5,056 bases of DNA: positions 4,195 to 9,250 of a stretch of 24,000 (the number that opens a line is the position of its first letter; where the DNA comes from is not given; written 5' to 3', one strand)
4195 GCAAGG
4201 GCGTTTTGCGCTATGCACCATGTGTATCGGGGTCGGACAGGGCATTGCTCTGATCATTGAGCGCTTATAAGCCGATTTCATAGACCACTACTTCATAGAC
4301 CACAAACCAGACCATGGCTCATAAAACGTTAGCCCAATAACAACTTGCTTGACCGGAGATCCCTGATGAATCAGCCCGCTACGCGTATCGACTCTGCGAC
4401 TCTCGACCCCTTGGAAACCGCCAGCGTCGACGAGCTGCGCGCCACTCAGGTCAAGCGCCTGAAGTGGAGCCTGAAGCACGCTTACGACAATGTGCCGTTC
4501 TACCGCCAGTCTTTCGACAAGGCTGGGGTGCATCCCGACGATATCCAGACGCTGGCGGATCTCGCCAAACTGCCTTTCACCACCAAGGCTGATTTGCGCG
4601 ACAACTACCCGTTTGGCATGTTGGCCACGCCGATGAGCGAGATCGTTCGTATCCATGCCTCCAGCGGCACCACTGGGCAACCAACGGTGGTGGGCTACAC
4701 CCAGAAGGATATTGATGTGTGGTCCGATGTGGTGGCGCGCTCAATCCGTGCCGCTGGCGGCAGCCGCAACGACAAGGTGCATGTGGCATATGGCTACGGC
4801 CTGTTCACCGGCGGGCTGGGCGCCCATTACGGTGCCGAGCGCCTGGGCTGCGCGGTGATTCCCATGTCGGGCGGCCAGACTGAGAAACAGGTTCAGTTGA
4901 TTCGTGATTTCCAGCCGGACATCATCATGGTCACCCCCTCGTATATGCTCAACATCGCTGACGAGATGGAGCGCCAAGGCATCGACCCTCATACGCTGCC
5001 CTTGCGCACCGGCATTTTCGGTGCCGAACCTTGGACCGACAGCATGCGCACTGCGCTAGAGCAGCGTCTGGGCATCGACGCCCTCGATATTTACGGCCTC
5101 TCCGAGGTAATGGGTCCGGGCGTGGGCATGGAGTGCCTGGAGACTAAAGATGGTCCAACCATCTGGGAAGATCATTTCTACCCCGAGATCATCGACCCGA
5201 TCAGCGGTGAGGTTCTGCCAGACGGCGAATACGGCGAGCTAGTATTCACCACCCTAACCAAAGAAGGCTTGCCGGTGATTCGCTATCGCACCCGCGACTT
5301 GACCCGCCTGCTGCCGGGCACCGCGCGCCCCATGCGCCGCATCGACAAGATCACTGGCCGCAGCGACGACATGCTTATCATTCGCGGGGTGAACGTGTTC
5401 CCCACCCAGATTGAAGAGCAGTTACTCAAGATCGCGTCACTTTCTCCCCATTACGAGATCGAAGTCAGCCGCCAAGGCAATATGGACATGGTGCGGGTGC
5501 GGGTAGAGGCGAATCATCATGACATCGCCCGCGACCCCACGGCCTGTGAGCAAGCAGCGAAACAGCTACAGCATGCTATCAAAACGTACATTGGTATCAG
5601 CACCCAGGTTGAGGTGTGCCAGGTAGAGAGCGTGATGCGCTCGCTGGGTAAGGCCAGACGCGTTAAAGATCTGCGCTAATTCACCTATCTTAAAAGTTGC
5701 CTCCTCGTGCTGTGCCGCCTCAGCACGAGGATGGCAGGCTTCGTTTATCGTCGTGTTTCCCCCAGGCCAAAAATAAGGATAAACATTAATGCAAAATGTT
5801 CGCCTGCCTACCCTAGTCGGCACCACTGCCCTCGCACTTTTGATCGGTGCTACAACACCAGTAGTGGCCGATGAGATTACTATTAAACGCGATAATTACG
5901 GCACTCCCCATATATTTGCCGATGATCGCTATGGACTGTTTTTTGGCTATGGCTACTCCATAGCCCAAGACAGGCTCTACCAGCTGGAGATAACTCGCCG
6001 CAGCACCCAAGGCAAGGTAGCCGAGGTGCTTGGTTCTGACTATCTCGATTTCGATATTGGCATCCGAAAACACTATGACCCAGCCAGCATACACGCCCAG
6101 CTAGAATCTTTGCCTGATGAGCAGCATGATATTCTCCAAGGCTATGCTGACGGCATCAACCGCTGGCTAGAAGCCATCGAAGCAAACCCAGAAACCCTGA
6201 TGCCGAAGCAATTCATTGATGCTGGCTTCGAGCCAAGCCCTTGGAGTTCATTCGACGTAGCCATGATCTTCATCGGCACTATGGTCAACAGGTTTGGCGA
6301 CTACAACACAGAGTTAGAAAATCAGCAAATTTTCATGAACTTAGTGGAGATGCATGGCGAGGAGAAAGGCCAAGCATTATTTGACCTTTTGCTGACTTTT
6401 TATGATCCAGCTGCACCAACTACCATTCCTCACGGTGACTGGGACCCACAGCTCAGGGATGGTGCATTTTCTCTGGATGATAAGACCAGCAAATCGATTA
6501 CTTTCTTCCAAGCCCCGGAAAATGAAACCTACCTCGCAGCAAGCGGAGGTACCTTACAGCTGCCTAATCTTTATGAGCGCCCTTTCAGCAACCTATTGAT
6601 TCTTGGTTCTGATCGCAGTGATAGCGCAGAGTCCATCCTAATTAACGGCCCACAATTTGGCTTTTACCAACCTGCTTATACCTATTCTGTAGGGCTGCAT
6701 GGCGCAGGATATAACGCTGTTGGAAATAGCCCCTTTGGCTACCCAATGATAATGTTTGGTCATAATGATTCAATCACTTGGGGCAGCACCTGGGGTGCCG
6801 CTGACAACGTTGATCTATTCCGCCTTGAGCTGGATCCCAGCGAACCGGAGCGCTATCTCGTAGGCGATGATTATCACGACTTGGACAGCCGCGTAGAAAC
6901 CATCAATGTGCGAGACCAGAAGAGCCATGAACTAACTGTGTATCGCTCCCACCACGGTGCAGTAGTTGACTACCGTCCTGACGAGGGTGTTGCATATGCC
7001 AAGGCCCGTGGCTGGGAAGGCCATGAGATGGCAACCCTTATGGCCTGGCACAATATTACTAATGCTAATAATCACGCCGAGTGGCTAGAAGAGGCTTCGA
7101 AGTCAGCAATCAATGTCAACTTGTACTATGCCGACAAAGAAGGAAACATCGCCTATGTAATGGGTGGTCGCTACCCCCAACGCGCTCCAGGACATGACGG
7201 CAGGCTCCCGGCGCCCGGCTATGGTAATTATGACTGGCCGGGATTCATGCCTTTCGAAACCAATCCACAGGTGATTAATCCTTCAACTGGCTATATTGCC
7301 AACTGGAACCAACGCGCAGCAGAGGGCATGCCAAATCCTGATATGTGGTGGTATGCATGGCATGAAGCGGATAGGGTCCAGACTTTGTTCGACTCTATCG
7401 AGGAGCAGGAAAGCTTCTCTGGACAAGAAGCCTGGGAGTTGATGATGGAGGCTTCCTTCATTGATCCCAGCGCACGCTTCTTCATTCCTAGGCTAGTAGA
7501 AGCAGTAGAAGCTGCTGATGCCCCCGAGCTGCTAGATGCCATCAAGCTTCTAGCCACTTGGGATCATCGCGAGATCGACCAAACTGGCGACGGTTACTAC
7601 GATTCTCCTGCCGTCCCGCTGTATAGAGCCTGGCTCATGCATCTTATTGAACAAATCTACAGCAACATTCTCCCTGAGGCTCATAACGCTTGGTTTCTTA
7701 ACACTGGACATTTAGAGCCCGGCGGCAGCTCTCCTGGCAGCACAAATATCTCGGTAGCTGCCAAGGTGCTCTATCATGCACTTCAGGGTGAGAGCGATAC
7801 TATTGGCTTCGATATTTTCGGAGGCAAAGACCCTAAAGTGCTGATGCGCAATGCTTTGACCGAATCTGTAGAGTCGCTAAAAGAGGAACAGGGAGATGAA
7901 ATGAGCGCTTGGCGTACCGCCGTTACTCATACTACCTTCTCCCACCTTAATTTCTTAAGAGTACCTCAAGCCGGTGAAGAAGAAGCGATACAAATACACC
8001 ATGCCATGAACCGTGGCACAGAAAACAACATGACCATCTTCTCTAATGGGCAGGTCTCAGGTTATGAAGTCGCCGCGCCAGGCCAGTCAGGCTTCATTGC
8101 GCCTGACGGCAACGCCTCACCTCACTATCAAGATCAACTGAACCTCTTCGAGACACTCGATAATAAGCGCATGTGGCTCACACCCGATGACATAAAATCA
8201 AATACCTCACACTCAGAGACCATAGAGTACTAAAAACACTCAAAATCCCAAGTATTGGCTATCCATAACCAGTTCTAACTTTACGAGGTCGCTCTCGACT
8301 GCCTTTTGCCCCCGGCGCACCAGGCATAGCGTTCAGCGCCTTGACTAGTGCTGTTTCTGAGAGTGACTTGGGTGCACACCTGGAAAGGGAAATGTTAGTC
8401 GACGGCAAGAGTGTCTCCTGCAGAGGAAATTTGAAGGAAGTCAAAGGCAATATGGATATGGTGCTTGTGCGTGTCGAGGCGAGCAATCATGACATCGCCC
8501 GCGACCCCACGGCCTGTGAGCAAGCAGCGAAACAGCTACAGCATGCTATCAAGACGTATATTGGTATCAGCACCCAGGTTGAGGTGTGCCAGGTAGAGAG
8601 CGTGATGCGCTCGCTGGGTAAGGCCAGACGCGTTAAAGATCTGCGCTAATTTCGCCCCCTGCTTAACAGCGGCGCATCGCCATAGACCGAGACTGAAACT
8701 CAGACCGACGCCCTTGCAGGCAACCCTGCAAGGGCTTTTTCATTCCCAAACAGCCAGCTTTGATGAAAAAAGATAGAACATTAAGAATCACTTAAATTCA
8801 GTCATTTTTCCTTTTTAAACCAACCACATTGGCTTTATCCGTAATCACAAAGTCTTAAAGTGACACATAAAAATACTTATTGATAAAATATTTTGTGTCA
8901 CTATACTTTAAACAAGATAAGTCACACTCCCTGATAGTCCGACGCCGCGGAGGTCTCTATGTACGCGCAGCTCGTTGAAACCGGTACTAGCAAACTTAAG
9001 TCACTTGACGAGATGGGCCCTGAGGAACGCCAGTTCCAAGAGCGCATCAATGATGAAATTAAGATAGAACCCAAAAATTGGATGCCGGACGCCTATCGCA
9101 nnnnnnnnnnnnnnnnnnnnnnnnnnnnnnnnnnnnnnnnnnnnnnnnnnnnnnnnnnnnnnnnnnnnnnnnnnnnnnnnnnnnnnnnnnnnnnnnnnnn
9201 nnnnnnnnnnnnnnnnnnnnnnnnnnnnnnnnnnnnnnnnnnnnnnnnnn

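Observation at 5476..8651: A duplicated paaK 3' end brackets a ~2.8-kb insert between paaK and paaA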

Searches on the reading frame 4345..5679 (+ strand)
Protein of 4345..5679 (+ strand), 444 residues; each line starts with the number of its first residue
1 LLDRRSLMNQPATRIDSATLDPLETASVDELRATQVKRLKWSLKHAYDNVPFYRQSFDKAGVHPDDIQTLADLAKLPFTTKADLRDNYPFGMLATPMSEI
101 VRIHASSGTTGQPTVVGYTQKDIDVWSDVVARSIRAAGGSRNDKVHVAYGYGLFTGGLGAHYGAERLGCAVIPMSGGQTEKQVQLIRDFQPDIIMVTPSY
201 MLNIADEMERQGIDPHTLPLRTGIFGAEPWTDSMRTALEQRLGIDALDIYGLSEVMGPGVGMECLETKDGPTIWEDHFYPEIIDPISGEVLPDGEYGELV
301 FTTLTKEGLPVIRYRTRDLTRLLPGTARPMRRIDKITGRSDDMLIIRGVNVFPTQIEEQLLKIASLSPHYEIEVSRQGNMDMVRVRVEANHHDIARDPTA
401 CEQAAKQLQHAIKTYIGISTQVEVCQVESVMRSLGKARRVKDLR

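Call 6: search_protein_families(library=ncbifam, proteins=[window:4345-5679:+])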
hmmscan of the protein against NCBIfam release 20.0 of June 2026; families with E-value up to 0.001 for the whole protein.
window:4345-5679:+ (444 aa): 22 families
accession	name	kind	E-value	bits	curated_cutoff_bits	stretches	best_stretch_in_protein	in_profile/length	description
TIGR02155.1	PA_CoA_ligase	equivalog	1.3e-221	735.5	646.3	1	24-444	1-422/422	phenylacetate--CoA ligase PaaK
NF041878.1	paak_haloarch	equivalog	1.2e-159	531.5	700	1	22-444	4-427/427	phenylacetate--CoA ligase PaaK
NF045666.1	DVU1553_fam_AMP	equivalog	1.7e-54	185.1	300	1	24-339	16-330/331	DVU_1553 family AMP-dependent CoA ligase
NF053551.1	FlxY_rubin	equivalog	2.3e-52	178.1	520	1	24-433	2-408/424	flexirubin biosynthesis putative acyl-CoA ligase FlxY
NF041217.1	BagE_FevW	exception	2.3e-40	138.9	800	1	27-425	9-387/424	bagremycin/ferroverdin synthetase BagE/FevW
TIGR03335.1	F390_ftsA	equivalog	4.5e-40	137.7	458.7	1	23-394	6-387/445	coenzyme F390 synthetase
NF004837.0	PRK06187.1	subfamily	2.1e-12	46.1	476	1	101-265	173-332/531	long-chain-fatty-acid--CoA ligase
TIGR02262.1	benz_CoA_lig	subfamily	2.5e-08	33.1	375.25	1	97-362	160-428/508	benzoate-CoA ligase family protein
NF009233.0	PRK12583.1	subfamily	1e-06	27.4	832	1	97-363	200-473/558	fatty acid CoA ligase family protein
NF005850.0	PRK07768.1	subfamily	4.2e-06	25.3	572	1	336-440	432-537/545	long-chain-fatty-acid--CoA ligase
NF006167.0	PRK08308.1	equivalog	9.6e-06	24.7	513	0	337-367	310-340/414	acyl-CoA synthetase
NF005801.1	PRK07656.1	equivalog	1e-05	24.4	657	0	335-365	398-428/500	FadD3 family acyl-CoA ligase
TIGR01733.1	AA-adenyl-dom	subfamily_domain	1.6e-05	23.9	317.4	0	106-255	128-273/409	amino acid adenylation domain-containing protein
NF005676.0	PRK07470.1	equivalog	5.4e-05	22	774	1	335-366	424-455/544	acyl-CoA synthetase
NF004282.0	PRK05691.1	subfamily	6.1e-05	19.2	4090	0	336-382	446-484/4334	non-ribosomal peptide synthase/polyketide synthase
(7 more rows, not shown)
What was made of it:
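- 4366..5679 (+): Intact paaK (phenylacetate-CoA ligase). The longest ORF starts at TTG 4345. Gene callers on identical contigs use 4366 (437 aa). TIGR02155 scores 735 bits against a cut-off of 646 (call 6).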

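Call 8: search_protein_families(library=pfam, proteins=[window:4345-5679:+])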
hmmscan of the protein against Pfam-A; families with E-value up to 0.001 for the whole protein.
window:4345-5679:+ (444 aa): 2 families
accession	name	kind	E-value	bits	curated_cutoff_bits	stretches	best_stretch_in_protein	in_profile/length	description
PF14535.12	AMP-binding_C_2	-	5.3e-26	91.2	25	1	348-444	1-96/96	AMP-binding enzyme C-terminal domain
PF00501.34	AMP-binding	-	1.3e-15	57.6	29.9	1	96-301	160-374/384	AMP-binding enzyme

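Call 11: find_related_loci(query=window:4345-5679:+, collection=genome_contigs, flank=10000)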
Query window:4345-5679:+ (444 aa) in genome_contigs; peptide patterns used: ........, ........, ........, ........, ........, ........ (x = any residue, [..] = any of these).
600 stretches matched a pattern (row limit reached: there are more); 595 encode a relative of the query (tblastn E <= 1e-3); the best 80 are kept; 80 distinct loci.
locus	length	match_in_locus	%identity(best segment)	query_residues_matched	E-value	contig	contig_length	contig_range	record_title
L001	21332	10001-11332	96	1-444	0e+0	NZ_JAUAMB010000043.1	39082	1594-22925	Halomonas sp. SpR1 NODE_43_length_39082_cov_110.351174, whole genome shotgun sequence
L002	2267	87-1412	89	3-444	0e+0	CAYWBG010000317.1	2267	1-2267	MAG TPA_asm: uncultured Halomonas sp. isolate binchicken_co32_245 genome assembly, contig: NODE_94533_length_2267_cov_51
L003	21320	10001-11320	76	3-444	0e+0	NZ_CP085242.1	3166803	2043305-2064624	Marinospirillum sp. strain ABH-597 chromosome, complete genome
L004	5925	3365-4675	74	6-444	0e+0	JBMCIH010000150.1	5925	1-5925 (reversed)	MAG: Marinobacter sp. isolate D1M01_34 NODE_21624_length_5925_cov_3.452981, whole genome shotgun sequence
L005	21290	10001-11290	73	9-444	0e+0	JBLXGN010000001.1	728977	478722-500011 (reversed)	MAG: Marinobacterium sp. isolate ET04-18 T04maxbin_out.057RE.5K@1, whole genome shotgun sequence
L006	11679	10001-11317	74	7-444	0e+0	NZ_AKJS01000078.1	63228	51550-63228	Pseudomonas sp. GM21 PMI22_contig_91.91, whole genome shotgun sequence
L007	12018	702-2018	74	7-444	0e+0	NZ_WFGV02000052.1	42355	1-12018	Pseudomonas sp. TNT3 NODE_52_length_42355_cov_56.286327, whole genome shotgun sequence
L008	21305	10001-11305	74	8-444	0e+0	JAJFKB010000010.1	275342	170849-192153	MAG: Gammaproteobacteria bacterium isolate OFTM196 OFTM196_9, whole genome shotgun sequence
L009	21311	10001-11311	73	4-444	0e+0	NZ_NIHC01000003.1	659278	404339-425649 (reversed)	Marinobacter salexigens strain HJR7 contig3, whole genome shotgun sequence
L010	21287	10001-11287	74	16-444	0e+0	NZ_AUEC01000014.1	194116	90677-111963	Pseudomonas taiwanensis DSM 21245 H620DRAFT_scaffold00009.9_C, whole genome shotgun sequence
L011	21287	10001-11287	74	16-444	0e+0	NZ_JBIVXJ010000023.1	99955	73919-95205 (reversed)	Pseudomonas sp. NPDC090592 NPDC090592_414_F11.ctg-0023, whole genome shotgun sequence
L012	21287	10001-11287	74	16-444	0e+0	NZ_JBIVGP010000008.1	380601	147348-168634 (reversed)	Pseudomonas sp. NPDC089752 NPDC089752_195_B10.ctg-0008, whole genome shotgun sequence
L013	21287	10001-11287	72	13-444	0e+0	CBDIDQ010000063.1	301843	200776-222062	MAG: Alteromonadaceae bacterium isolate f75c2a94-abb4-46c5-8828-5dbafff39e76 genome assembly, contig: contig_63, whole g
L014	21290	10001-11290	72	15-444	0e+0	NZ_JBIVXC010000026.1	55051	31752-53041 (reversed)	Pseudomonas sp. NPDC090755 NPDC090755_414_G3.ctg-0026, whole genome shotgun sequence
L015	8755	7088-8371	72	17-444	0e+0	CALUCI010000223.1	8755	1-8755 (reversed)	MAG: uncultured Pseudomonas sp. isolate xt4sTzMPXT_bin.25.MAG genome assembly, contig: NODE_4392_length_8755_cov_5.88540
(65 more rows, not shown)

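Call 17: find_encoding_contigs(protein=window:4345-5679:+, flank=6000, max_places=10)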
Protein window:4345-5679:+ (444 aa): no gene with exactly this product is on record in the collection.
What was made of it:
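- Tried and rejected: My first look-up of PaaK used the TTG start at 4345 and failed (call 17).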

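Call 33: find_encoding_contigs(protein=window:4366-5679:+, flank=5000, max_places=10)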
Protein window:4366-5679:+ (437 aa): 15 contigs read that carry it; 10 places shown.
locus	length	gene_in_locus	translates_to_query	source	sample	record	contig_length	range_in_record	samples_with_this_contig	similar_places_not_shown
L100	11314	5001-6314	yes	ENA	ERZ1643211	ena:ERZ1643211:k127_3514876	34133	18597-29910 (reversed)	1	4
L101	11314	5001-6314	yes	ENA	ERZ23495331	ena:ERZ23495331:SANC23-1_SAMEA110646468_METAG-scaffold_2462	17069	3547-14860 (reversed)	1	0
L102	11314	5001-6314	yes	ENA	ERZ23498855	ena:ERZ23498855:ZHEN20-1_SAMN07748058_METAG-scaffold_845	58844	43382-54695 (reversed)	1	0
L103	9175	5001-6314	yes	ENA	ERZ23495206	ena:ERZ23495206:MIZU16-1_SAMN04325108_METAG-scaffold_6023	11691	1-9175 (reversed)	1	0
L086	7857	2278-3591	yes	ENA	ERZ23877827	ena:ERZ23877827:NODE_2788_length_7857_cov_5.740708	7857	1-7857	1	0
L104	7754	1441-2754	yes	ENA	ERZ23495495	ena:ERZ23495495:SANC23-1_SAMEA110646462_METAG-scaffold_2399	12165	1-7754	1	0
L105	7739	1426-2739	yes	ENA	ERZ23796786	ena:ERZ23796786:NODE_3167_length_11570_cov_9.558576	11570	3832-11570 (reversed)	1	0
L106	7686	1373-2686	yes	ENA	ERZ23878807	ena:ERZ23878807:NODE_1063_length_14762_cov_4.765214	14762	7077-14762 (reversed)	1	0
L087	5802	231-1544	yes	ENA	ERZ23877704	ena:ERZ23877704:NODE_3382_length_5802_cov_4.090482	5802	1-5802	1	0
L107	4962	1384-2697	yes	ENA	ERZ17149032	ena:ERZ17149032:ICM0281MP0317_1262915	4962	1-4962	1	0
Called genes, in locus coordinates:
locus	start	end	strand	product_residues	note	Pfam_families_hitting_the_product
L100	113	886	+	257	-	PF00378:ECH_1, PF16113:ECH_2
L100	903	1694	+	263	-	PF00378:ECH_1, PF16113:ECH_2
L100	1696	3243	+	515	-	PF02737:3HCDH_N, PF03446:NAD_binding_2 (weak), PF00725:3HCDH, PF18321:3HCDH_RFF, PF00725:3HCDH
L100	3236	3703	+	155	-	PF03061:4HBT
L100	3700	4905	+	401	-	PF00108:Thiolase_N, PF02803:Thiolase_C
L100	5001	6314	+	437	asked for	PF00501:AMP-binding, PF14535:AMP-binding_C_2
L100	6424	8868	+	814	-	PF01804:Penicil_amidase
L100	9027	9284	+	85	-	PF14535:AMP-binding_C_2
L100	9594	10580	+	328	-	PF05138:PaaA_PaaC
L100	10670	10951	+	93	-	PF06243:PaaB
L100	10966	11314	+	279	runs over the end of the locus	PF05138:PaaA_PaaC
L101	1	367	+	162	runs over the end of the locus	-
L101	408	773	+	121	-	PF00378:ECH_1, PF16113:ECH_2 (faint)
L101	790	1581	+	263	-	PF00378:ECH_1, PF16113:ECH_2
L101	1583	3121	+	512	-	PF01210:NAD_Gly3P_dh_N (faint), PF02737:3HCDH_N, PF03446:NAD_binding_2 (weak), PF00725:3HCDH, PF18321:3HCDH_RFF, PF00725:3HCDH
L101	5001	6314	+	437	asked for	PF00501:AMP-binding, PF14535:AMP-binding_C_2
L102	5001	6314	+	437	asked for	PF00501:AMP-binding, PF14535:AMP-binding_C_2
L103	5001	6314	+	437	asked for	PF00501:AMP-binding, PF14535:AMP-binding_C_2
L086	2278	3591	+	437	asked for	PF00501:AMP-binding, PF14535:AMP-binding_C_2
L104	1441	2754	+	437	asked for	PF00501:AMP-binding, PF14535:AMP-binding_C_2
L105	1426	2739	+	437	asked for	PF00501:AMP-binding, PF14535:AMP-binding_C_2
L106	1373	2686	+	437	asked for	PF00501:AMP-binding, PF14535:AMP-binding_C_2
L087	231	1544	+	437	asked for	PF00501:AMP-binding, PF14535:AMP-binding_C_2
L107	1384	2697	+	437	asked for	PF00501:AMP-binding, PF14535:AMP-binding_C_2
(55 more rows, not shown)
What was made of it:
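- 4366..5679 (+): The 437-aa product was found exactly on 15 contigs (call 33).
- Tried and rejected: It succeeded with the called start at 4366 (call 33).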

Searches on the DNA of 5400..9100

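Call 59: search_rna_families(source=window, start=5400, end=9100, threshold=evalue, max_evalue=1)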
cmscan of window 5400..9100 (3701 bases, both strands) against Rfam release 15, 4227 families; matches with E-value up to 1: 0.
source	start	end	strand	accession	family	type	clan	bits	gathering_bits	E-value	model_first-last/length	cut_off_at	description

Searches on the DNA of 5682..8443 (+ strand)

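Call 53: search_dna_similar(query=window:5682-8443:+, collection=plasmids, mode=distant, max_rows=10)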
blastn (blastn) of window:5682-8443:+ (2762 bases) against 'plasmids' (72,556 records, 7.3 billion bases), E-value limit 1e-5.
Records with a match: 3; places in all: 3; records where one place covers at least 80% of the query: 0.
Best place of each record, by identity: 60-80% 3.
By first word of the organism name: Escherichia 3.
By predicted mobility (MOB-suite, as given by PLSDB): non-mobilizable 3.
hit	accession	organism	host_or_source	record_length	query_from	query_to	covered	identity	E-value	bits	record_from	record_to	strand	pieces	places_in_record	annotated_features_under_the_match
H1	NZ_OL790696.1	Escherichia coli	-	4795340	191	352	6%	70.1%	2e-8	71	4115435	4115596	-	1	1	none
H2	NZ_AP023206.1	Escherichia coli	Homo sapiens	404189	191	352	6%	70.1%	2e-8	71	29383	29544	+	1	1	penicillin G acylase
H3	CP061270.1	Escherichia coli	Sheep,cell culture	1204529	207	352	5%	70.9%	7e-8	69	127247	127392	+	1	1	penicillin acylase family protein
